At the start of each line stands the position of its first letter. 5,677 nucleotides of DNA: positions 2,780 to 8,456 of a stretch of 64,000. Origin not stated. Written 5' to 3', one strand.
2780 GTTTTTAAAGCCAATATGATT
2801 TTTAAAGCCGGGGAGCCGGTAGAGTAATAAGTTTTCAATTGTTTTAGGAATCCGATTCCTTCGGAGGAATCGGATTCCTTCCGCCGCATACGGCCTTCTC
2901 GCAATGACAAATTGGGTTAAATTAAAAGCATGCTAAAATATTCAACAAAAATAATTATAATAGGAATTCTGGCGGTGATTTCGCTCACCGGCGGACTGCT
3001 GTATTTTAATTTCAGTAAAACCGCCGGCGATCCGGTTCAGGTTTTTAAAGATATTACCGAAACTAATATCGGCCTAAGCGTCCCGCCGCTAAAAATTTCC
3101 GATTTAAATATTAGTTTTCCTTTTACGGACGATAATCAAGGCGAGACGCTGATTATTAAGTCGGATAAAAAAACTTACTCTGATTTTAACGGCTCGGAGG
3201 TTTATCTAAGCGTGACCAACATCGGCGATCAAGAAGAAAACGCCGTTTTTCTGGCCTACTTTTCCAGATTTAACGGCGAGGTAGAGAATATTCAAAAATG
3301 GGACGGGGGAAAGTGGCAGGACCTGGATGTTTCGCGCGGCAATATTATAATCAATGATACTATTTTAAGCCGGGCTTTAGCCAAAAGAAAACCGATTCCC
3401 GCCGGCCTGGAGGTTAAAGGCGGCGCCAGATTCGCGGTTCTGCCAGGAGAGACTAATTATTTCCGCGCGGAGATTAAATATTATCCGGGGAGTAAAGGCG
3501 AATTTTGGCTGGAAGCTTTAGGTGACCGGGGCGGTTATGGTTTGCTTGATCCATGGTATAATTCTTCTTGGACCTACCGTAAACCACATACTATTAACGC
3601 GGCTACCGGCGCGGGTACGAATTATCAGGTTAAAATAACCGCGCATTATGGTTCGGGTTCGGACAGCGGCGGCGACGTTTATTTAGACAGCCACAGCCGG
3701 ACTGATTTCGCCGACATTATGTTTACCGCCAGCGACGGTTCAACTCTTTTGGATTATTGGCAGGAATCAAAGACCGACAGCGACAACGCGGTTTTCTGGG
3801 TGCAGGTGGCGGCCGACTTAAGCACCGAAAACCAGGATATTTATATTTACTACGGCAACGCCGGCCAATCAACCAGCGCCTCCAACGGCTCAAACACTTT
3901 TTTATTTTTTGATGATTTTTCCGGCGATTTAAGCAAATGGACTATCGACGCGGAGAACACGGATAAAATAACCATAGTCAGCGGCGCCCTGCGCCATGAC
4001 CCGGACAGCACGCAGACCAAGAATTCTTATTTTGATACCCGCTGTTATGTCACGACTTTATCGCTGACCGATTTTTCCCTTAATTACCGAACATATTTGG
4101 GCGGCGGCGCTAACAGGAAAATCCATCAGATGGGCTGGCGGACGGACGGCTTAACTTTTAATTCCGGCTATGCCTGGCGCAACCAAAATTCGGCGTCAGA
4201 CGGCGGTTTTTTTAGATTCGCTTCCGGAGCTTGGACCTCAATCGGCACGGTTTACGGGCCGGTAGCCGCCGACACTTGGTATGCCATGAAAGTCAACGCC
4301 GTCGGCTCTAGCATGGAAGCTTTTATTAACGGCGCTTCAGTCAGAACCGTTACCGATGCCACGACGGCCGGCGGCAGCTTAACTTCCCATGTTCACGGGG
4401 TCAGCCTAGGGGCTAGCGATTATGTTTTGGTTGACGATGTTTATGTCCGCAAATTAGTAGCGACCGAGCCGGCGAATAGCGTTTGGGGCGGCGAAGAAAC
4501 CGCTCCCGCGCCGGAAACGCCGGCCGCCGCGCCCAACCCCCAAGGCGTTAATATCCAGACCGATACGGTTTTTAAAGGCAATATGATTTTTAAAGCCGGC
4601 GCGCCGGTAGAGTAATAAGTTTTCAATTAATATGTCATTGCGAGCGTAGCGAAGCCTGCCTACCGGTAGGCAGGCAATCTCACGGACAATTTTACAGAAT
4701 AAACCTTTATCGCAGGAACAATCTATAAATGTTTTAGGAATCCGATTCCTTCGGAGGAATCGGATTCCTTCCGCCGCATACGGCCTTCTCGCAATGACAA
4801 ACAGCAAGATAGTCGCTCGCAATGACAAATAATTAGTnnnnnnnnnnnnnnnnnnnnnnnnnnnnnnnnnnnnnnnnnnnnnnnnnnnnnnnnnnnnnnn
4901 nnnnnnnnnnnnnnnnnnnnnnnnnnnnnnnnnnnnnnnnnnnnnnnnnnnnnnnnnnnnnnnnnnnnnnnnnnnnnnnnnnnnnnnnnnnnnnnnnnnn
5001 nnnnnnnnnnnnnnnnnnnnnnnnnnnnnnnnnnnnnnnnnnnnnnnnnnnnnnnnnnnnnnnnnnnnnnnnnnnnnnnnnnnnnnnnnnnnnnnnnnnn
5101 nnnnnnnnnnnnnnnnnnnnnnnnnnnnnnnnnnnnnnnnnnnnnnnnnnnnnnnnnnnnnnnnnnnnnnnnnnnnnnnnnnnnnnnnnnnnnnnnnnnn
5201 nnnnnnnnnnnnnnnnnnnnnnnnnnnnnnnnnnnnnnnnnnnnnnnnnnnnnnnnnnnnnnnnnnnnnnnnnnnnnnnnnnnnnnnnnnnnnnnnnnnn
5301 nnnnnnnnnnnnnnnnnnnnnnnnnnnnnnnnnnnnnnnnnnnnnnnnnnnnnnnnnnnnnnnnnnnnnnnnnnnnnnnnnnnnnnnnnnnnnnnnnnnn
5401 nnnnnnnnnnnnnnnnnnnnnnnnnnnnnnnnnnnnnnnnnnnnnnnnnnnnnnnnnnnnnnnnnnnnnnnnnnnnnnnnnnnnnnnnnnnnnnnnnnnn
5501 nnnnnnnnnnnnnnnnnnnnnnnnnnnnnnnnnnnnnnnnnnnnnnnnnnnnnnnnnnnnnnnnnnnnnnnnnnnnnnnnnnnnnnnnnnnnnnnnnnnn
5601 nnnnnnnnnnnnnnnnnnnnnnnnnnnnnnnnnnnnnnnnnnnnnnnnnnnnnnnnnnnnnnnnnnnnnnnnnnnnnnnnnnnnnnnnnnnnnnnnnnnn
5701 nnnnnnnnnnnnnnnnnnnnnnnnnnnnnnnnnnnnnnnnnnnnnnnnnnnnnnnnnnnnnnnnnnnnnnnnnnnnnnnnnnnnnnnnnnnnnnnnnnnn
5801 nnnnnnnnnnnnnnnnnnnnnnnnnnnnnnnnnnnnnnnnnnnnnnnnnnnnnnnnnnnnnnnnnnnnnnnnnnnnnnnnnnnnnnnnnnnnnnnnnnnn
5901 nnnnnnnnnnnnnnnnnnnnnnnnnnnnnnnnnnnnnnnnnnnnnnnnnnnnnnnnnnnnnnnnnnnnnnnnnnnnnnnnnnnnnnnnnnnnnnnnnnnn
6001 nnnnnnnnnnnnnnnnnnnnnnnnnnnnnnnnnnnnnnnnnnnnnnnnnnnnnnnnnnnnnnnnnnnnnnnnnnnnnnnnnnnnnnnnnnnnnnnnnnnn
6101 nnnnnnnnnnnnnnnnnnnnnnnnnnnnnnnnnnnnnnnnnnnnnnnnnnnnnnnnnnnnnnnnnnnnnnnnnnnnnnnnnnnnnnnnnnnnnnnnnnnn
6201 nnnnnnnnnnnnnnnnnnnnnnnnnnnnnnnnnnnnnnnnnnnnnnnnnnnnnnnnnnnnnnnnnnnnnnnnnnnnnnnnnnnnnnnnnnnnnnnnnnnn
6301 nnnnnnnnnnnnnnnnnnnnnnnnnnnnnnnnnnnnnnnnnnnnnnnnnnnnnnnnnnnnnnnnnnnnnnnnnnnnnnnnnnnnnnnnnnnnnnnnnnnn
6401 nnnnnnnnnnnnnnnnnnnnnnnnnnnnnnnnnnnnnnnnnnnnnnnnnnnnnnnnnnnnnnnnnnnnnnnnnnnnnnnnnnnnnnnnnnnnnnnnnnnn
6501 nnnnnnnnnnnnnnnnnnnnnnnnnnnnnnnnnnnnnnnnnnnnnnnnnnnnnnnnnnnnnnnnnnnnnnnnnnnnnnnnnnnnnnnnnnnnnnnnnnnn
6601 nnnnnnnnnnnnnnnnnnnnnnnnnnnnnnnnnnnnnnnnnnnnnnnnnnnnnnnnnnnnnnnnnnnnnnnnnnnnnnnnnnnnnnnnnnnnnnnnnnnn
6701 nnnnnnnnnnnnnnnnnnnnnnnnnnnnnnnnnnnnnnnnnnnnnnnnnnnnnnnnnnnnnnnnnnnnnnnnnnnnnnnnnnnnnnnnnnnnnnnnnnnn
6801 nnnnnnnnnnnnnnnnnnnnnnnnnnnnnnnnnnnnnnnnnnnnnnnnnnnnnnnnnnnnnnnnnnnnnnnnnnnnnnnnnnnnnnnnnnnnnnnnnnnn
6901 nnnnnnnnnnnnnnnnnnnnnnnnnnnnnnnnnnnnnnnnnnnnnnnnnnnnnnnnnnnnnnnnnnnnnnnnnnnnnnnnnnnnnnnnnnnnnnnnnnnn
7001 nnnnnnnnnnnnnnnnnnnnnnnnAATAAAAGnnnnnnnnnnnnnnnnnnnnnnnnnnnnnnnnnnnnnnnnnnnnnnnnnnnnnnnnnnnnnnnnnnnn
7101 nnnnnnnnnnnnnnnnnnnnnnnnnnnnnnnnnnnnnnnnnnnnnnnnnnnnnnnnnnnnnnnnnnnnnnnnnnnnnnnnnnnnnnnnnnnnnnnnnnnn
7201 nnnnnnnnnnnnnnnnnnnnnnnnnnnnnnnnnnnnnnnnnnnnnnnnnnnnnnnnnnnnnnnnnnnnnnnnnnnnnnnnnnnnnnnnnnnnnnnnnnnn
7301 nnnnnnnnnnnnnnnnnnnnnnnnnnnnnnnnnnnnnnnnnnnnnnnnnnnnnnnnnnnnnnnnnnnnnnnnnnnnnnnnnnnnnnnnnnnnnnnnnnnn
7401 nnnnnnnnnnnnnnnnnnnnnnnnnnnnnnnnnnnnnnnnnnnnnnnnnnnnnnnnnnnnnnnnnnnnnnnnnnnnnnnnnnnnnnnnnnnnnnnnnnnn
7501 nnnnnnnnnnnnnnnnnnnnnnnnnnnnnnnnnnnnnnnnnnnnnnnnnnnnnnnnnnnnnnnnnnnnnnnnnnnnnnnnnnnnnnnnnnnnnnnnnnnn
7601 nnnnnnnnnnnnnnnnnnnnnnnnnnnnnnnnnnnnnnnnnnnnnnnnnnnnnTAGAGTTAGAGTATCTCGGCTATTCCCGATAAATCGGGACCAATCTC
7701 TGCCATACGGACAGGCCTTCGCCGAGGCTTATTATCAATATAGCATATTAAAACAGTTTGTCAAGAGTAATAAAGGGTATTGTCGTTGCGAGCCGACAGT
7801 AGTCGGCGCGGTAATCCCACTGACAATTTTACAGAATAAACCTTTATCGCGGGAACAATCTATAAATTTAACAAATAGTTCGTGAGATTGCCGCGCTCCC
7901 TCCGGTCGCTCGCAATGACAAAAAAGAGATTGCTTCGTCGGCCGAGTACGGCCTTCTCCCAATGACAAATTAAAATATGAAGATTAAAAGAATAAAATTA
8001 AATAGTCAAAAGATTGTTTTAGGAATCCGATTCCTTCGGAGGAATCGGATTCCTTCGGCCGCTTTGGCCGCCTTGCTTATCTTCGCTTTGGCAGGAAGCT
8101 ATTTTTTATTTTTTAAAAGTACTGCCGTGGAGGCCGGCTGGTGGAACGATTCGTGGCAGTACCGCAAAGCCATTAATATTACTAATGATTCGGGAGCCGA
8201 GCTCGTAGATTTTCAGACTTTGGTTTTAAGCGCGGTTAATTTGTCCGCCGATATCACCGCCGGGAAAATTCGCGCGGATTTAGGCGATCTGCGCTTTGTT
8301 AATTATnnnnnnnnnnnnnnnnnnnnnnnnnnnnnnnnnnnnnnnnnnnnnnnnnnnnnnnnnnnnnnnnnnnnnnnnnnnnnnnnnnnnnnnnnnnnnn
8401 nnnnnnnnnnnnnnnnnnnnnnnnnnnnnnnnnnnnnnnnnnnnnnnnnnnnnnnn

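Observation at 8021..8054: Palindromic element H1 sits in frame inside a signal peptide and supplies its positively charged n-region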

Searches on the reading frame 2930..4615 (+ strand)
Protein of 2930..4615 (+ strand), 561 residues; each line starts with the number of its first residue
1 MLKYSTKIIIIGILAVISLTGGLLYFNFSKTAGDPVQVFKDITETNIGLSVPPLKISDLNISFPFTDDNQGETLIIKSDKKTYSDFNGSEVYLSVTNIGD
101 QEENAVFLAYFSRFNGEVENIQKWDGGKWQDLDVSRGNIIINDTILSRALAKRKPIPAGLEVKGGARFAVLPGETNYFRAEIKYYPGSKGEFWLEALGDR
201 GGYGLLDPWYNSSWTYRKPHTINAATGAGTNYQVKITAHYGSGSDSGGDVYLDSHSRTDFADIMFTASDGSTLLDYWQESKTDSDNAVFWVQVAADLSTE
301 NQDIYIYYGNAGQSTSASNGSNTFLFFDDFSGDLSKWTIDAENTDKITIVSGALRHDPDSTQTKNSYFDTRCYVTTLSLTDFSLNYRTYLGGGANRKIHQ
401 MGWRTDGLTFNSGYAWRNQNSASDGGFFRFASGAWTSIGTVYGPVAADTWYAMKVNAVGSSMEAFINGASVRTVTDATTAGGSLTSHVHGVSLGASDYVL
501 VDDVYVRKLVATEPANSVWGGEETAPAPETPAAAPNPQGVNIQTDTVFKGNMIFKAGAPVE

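Call 8: search_protein_families(library=pfam, proteins=[window:2930-4615:+], max_evalue=0.01)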
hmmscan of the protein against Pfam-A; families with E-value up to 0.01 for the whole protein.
window:2930-4615:+ (561 aa): 2 families
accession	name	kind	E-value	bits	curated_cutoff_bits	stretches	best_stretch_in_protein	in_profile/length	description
PF10102.14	DUF2341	-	3.4e-19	69.5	23.4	1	259-339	1-83/84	Domain of unknown function (DUF2341)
PF06439.18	3keto-disac_hyd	-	1.5e-05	25.6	26.8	1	332-482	9-159/187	3-keto-disaccharide hydrolase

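Call 43: find_encoding_contigs(protein=window:2930-4615:+, flank=10000, max_places=4)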
Protein window:2930-4615:+ (561 aa): no gene with exactly this product is on record in the collection.
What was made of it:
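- Tried and rejected: The look-up of my 2930 ORF found no record because the caller uses a different start (call 43).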

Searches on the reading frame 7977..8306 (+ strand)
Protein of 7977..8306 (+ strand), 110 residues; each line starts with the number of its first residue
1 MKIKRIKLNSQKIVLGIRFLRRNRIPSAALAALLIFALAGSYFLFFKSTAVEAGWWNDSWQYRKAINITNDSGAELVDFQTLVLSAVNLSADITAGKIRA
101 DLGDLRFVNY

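Call 57: search_protein_representatives(protein=window:7977-8306:+)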
Query: 110 residues. Proteins with E-value up to 0.001 (for the whole library): 1366; up to 1e-10: 162; up to 1e-30: 3. The best 150 are listed.
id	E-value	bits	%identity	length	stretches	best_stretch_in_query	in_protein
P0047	1.5e-62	224.0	100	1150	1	1-110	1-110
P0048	1.7e-32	127.4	42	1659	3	33-108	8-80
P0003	3.9e-32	126.3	77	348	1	6-109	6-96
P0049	3.0e-30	120.3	40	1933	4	44-108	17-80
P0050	5.9e-28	112.9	43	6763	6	52-110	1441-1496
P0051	8.7e-27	109.2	40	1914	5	54-108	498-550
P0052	2.6e-26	107.6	61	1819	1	18-108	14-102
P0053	3.8e-24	100.7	48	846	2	29-109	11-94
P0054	1.6e-23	98.7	34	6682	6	47-110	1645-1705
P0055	3.0e-21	91.4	46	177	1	11-108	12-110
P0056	3.7e-21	91.1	39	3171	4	49-109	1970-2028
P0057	6.8e-21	90.2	43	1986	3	46-108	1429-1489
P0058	2.5e-20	88.4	62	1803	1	30-108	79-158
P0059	3.1e-20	88.1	39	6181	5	49-110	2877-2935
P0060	4.0e-20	87.8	38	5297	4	49-107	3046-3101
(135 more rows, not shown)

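Call 60: list_cluster_members(proteins=[P0047, P0003])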
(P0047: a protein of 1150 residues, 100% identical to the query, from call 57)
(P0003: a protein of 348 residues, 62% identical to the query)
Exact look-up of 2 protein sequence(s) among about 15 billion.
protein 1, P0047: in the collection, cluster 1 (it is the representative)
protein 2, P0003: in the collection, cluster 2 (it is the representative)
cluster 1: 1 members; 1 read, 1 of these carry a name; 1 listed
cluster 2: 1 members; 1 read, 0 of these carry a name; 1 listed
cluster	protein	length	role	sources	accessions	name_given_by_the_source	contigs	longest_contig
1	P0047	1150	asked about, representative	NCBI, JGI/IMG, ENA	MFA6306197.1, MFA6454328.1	MAG: DUF2341 domain-containing protein [Patescibacteria group bacterium] | hypothetical protein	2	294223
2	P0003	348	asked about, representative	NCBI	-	-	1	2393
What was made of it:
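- On RPE (Rickettsia palindromic elements): The host is Patescibacteria (call 60).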
